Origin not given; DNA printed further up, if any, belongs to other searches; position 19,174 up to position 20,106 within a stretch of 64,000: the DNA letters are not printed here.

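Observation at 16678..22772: Duplicated gene pair of H-X9-DG pseudopilin plus membrane-anchored CxxC (thioredoxin-fold-like) protein, co-oriented with a Na+/solute symporter and a LamG protein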

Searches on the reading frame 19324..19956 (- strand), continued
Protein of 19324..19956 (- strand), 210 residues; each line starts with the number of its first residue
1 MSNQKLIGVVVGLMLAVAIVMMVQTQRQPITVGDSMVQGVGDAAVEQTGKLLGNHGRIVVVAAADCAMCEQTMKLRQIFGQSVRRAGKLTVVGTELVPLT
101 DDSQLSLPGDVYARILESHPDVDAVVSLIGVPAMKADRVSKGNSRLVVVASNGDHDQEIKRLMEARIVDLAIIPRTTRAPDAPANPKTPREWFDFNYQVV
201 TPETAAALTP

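Call 61: find_encoding_contigs(protein=P0007, flank=6000, max_places=2)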
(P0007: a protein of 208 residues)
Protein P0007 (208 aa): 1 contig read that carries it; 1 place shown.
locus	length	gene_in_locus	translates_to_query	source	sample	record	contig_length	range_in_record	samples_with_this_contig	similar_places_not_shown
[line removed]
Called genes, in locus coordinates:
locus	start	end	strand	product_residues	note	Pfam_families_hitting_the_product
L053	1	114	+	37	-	?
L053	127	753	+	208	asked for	-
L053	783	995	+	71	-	?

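Call 64: search_protein_families(library=pfam, proteins=[L002:5535-6515:+, L002:6491-7957:+, L002:8641-10821:-, L002:8530-10872:+, L001:6446-7840:+, L004:6988-7818:+, L004:3876-5783:+, L006:8775-10271:+, L008:8642-9865:+, L020:6778-9012:+], max_evalue=0.001)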
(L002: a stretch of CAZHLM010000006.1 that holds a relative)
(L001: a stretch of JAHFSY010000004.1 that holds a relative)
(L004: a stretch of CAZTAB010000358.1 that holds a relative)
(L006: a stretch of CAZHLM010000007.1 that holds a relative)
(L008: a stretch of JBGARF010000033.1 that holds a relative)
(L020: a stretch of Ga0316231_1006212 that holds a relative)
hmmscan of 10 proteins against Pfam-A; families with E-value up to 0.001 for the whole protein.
L002:5535-6515:+ (326 aa): 2 families
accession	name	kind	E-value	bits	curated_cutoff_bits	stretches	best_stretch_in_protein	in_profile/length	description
PF13407.12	Peripla_BP_4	-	1.5e-54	185.7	35.1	1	35-289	2-253/258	Periplasmic binding protein domain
PF00532.27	Peripla_BP_1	-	6.6e-15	55.8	22.2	1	33-231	3-189/281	Periplasmic binding proteins and sugar binding domain of LacI family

L002:6491-7957:+ (488 aa): 4 families
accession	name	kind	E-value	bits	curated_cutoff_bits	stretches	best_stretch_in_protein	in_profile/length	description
PF00005.33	ABC_tran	-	5.4e-47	160.3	25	2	24-162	1-137/137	ABC transporter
PF13304.12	AAA_21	-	2.4e-10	41.4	27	0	385-443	234-295/304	AAA domain, putative AbiEii toxin, Type IV TA system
PF03969.22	AFG1_ATPase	-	8.2e-05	22.2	27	0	126-197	101-171/361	AFG1-like ATPase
PF13401.12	AAA_22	-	0.00019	22.2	27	0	36-165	7-97/130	AAA domain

L002:8641-10821:- (726 aa): 7 families
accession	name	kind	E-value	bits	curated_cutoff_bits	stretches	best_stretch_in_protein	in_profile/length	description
PF02518.31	HATPase_c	-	3e-26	92.5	26.4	1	486-589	3-109/111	Histidine kinase-, DNA gyrase B-, and HSP90-like ATPase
PF00072.30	Response_reg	-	2.8e-17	63.3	30.2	1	609-712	1-110/111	Response regulator receiver domain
PF13426.13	PAS_9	-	2.4e-09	37.8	27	1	232-328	3-102/103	PAS domain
PF00512.31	HisKA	-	4.6e-09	36.6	26.9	1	367-432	2-63/66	His Kinase A (phospho-acceptor) domain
PF00989.32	PAS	-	2.1e-07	31.4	22.6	1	221-322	2-106/113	PAS fold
PF13188.13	PAS_8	-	0.00019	21.6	21.8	0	221-277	2-54/65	PAS domain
PF13581.12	HATPase_c_2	-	0.00071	20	27.4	0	490-582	37-122/127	Histidine kinase-like ATPase domain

L002:8530-10872:+ (780 aa): 0 families

L001:6446-7840:+ (464 aa): 4 families
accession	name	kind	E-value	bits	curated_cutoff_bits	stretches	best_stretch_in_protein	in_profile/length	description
PF24681.1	Kelch_KLHDC2_KLHL20_DRC7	-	3.9e-17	62.7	50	3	313-452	37-174/221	KLHDC2/KLHL20/DRC7 Kelch-repeats domain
PF01344.31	Kelch_1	-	2.2e-09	37.1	20.1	0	154-175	1-22/46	Kelch motif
PF13415.12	Kelch_3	-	3.3e-05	24.4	22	0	338-364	2-22/48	Galactose oxidase, central domain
PF24981.1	Beta-prop_ATRN-LZTR1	-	5.9e-05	22.9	50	0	232-451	1-220/289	Attractin/LZTR1 beta-propeller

L004:6988-7818:+ (276 aa): 4 families
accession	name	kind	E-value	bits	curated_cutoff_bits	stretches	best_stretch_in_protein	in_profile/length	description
PF13561.12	adh_short_C2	-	6.3e-55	186.8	27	1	33-265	6-236/236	Enoyl-(Acyl carrier protein) reductase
PF00106.31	adh_short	-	6.9e-42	143.6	26.6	1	25-214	2-192/195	short chain dehydrogenase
PF08659.16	KR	-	7.7e-09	36.2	22.6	1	26-173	3-151/180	KR domain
PF23441.1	SDR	-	8.4e-07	29.1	27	0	186-264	176-255/258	SDR-like rossmann domain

L004:3876-5783:+ (635 aa): 2 families
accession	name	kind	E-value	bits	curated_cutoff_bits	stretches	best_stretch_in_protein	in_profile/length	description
PF00528.27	BPD_transp_1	-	1.5e-11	44.8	26.4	1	464-627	13-180/184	Binding-protein-dependent transport system inner membrane component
PF02449.21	Glyco_hydro_42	-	3.4e-08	33.7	21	0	353-399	143-194/376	Beta-galactosidase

L006:8775-10271:+ (498 aa): 1 family
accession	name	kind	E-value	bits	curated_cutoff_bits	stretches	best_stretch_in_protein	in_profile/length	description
PF00202.27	Aminotran_3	-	1.2e-104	350.7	30.5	1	99-475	15-403/403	Aminotransferase class-III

L008:8642-9865:+ (407 aa): 3 families
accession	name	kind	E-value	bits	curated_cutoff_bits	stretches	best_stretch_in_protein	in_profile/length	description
PF04101.22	Glyco_tran_28_C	-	3.2e-07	31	22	1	275-356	60-142/166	Glycosyltransferase family 28 C-terminal domain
PF06722.18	EryCIII-like_C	-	3.4e-06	27.5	31.7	1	277-355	39-113/145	Erythromycin biosynthesis protein CIII-like, C-terminal domain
PF13528.12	Glyco_trans_1_3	-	6.8e-06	25.9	25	0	284-351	252-318/322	Glycosyl transferase family 1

L020:6778-9012:+ (744 aa): 0 families

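Call 66: find_encoding_contigs(protein=P0006, flank=4000, max_places=1)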
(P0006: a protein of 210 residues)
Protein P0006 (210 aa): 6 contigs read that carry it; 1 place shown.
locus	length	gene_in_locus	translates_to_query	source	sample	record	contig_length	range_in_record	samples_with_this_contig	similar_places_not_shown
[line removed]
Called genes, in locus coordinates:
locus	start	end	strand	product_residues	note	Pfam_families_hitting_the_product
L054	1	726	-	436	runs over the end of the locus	-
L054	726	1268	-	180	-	PF01381:HTH_3, PF12844:HTH_19 (weak), PF13443:HTH_26 (weak), PF13560:HTH_31 (weak), PF07883:Cupin_2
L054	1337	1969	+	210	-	PF01081:Aldolase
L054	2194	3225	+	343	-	PF00356:LacI, PF00532:Peripla_BP_1 (weak), PF13377:Peripla_BP_3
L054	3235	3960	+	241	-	PF07963:N_methyl, PF07596:SBP_bac_10 (weak)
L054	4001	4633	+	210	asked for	-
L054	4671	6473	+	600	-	PF00474:SSF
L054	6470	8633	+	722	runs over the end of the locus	-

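Call 67: find_encoding_contigs(protein=P0009, flank=4000, max_places=1)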
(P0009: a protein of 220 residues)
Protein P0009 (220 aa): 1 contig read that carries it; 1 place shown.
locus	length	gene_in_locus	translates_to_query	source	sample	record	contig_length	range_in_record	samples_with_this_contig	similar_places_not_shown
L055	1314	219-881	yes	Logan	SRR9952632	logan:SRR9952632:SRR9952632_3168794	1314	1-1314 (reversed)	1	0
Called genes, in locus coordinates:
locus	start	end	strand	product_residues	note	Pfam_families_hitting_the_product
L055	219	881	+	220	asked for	-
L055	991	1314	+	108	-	?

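Call 68: find_encoding_contigs(protein=P0019, flank=4000, max_places=1)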
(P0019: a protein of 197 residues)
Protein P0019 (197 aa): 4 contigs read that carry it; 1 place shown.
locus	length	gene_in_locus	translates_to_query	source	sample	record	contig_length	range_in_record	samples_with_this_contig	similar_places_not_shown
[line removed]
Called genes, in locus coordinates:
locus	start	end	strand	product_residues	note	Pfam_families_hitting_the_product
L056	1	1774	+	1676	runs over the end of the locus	PF12951:PATR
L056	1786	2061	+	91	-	-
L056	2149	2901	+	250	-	PF07589:PEP_exosort_dom (weak)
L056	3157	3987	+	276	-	PF07963:N_methyl (weak), PF07596:SBP_bac_10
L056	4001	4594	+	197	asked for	-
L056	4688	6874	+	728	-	PF00933:Glyco_hydro_3, PF01915:Glyco_hydro_3_C, PF14310:Fn3-like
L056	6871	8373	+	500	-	PF13347:MFS_2, PF07690:MFS_1, PF13347:MFS_2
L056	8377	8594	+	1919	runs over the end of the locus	PF01270:Glyco_hydro_8, PF03629:SASA, PF15979:Glyco_hydro_115, PF17829:GH115_C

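Call 69: find_encoding_contigs(protein=P0026, flank=4000, max_places=1)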
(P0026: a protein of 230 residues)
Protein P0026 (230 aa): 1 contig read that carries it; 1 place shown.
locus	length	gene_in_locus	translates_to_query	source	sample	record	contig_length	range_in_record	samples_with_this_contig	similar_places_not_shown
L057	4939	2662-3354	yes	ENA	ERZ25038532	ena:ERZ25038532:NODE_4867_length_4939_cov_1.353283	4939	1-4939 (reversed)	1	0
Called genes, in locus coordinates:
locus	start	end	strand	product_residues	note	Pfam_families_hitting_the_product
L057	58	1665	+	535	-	PF04616:Glyco_hydro_43, PF17851:GH43_C2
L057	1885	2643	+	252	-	PF07963:N_methyl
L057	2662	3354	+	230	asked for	-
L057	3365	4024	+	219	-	-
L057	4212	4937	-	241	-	?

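Call 71: find_encoding_contigs(protein=P0011, flank=4000, max_places=1)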
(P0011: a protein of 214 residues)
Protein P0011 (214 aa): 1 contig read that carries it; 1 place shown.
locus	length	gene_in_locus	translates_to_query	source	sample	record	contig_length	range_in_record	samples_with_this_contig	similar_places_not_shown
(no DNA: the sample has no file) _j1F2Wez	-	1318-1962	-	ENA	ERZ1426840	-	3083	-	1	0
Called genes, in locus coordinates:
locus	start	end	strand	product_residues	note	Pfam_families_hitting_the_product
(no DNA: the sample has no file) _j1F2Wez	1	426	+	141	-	?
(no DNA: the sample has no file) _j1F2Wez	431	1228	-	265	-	PF07963:N_methyl, PF07596:SBP_bac_10 (weak)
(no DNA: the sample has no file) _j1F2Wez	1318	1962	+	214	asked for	PF13407:Peripla_BP_4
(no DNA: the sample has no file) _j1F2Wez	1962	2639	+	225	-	PF13180:PDZ_2 (weak), PF17820:PDZ_6 (weak)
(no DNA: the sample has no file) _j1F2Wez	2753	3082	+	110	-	?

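Call 72: find_encoding_contigs(protein=P0022, flank=4000, max_places=1)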
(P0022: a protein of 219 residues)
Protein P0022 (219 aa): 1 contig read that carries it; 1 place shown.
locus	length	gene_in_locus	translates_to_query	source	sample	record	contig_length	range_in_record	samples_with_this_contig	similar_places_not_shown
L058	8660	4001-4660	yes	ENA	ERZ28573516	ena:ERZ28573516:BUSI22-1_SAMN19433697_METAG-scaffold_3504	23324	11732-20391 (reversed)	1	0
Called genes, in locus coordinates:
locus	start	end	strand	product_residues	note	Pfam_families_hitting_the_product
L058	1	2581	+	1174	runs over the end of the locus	PF23500:DUF7133, PF07995:GSDH (faint), PF00514:Arm (faint), PF02985:HEAT (faint), PF13646:HEAT_2, PF00034:Cytochrom_C (faint)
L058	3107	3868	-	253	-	PF07963:N_methyl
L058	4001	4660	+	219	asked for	-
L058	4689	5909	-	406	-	PF01306:LacY_symp, PF03825:Nuc_H_symport, PF07690:MFS_1 (weak), PF12832:MFS_1_like, PF07690:MFS_1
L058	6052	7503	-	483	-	PF07394:DUF1501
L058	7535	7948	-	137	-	PF05635:23S_rRNA_IVP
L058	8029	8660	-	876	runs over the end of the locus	PF07635:PSCyt1, PF07583:PSCyt2, PF07587:PSD1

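Call 85: search_protein_families(library=pfam, alignment_id=A7, max_evalue=0.00001)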
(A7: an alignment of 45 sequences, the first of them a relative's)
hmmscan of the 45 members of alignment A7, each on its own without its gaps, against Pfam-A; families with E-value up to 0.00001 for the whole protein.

A. member 1, L008:2-3271:- (1090 aa): 2 families
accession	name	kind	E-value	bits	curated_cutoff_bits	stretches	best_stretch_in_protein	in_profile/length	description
PF00264.25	Tyrosinase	-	1.4e-25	91.3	22.6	2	361-426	151-214/214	Common central domain of tyrosinase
PF17957.7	Big_7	-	2.2e-24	86.3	24.1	2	896-965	1-70/70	Bacterial Ig domain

B. families by the number of members that match (of 45 scanned): 42 families (the first 25 are shown)
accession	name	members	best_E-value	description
PF08334.16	T2SSG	4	3e-06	Type II secretion system (T2SS), protein G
PF13173.12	AAA_14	2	3.5e-27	AAA domain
PF13635.12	DUF4143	2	1.1e-22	Domain of unknown function (DUF4143)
PF01636.29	APH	2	4.4e-18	Phosphotransferase enzyme family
PF00528.27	BPD_transp_1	2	1.6e-13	Binding-protein-dependent transport system inner membrane component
PF07963.17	N_methyl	2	5e-06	Prokaryotic N-terminal methylation motif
PF20581.3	DUF6785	1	2.3e-70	Family of unknown function (DUF6785)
PF16930.11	Porin_5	1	8.2e-48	Putative porin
PF02065.24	Melibiase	1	5.2e-41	Melibiase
PF00664.28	ABC_membrane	1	7.2e-41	ABC transporter transmembrane region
PF12849.12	PBP_like_2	1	6.1e-37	PBP superfamily domain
PF05721.19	PhyH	1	2.1e-34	Phytanoyl-CoA dioxygenase (PhyH)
PF00795.27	CN_hydrolase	1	5.1e-32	Carbon-nitrogen hydrolase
PF00005.33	ABC_tran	1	3.2e-28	ABC transporter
PF00264.25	Tyrosinase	1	1.4e-25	Common central domain of tyrosinase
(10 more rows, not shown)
